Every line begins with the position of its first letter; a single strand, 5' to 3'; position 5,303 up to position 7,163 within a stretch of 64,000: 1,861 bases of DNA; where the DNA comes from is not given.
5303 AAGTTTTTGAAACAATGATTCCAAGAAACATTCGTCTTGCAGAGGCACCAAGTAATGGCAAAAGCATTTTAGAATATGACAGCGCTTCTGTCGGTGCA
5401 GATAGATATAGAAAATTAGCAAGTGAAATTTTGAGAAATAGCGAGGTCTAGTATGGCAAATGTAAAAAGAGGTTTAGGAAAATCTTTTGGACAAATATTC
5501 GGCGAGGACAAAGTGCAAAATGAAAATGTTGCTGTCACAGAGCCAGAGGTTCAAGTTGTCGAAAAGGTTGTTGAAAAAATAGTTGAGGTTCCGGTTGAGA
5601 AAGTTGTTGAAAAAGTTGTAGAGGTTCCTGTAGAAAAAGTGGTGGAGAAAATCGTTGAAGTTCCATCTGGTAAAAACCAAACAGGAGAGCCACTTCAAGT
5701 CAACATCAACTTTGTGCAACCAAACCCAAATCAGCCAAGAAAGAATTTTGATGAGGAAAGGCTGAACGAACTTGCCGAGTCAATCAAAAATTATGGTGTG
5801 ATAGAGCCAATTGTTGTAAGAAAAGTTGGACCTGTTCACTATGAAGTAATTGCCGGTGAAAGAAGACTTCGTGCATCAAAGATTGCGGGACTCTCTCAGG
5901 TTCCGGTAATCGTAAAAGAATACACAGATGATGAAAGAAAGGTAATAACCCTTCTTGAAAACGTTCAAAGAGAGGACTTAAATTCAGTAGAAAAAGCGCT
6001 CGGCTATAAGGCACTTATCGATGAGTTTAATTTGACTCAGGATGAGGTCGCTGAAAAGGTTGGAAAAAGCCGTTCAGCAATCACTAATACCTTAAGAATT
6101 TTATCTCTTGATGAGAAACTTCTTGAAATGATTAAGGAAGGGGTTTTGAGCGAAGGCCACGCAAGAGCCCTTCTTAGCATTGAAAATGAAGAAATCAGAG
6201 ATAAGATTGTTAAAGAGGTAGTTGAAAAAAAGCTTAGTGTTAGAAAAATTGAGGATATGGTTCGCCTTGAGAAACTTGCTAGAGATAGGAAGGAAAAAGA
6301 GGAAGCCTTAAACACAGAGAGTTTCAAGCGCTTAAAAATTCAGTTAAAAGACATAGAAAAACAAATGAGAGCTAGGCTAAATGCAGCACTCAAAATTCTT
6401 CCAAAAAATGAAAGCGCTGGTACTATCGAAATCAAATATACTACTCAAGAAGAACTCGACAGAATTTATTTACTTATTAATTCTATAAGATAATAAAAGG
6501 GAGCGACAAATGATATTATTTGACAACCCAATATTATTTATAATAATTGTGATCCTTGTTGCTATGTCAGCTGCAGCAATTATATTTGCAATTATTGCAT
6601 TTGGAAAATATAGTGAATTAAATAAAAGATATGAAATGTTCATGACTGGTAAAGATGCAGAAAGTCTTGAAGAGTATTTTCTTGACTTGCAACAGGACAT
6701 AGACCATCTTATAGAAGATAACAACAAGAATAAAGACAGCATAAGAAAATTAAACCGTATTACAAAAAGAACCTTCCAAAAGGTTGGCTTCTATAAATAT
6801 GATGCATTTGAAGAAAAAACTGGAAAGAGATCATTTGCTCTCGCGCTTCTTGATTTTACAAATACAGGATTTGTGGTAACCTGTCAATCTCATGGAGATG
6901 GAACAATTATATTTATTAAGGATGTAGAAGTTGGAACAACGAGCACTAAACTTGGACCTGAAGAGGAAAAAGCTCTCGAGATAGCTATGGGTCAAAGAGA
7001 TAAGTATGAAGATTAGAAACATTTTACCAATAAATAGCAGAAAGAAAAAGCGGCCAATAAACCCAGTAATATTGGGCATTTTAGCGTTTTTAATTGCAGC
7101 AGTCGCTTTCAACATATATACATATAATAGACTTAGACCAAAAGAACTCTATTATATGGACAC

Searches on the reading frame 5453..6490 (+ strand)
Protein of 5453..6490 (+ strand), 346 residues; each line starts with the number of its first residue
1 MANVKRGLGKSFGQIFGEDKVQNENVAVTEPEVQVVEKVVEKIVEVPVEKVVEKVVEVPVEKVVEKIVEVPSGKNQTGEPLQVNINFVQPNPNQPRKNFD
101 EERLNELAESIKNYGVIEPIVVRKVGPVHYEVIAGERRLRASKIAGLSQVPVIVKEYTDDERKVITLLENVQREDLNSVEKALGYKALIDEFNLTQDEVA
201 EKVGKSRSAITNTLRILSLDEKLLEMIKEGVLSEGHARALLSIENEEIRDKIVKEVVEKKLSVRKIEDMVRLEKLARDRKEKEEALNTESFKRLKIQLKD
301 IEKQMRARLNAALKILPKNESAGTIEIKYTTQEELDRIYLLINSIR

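Call 77: search_protein_families(library=pfam, proteins=[window:5453-6490:+], max_evalue=0.00001)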
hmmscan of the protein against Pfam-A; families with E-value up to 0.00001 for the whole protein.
window:5453-6490:+ (346 aa): 2 families
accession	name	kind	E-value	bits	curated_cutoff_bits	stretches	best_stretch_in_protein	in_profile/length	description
PF17762.8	HTH_ParB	-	6.6e-36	123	22.6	1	174-271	1-98/102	ParB HTH domain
PF02195.25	ParB_N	-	7.4e-33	112.9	26.3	1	82-172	5-95/95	ParB N-terminal domain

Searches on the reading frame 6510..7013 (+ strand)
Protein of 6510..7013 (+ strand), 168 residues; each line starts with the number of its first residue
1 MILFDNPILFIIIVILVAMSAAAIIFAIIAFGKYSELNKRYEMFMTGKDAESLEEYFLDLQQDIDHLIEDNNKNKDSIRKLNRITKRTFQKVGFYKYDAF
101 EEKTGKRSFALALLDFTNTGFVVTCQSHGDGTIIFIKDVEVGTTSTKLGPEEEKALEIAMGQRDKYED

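Call 77: search_protein_families(library=pfam, proteins=[window:6510-7013:+], max_evalue=0.00001)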
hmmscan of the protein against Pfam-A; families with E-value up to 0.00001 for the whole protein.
window:6510-7013:+ (168 aa): 1 family
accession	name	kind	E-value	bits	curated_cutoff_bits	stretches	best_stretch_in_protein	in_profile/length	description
PF14584.11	DUF4446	-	4.4e-40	137.6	27.4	1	11-160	1-150/150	Protein of unknown function (DUF4446)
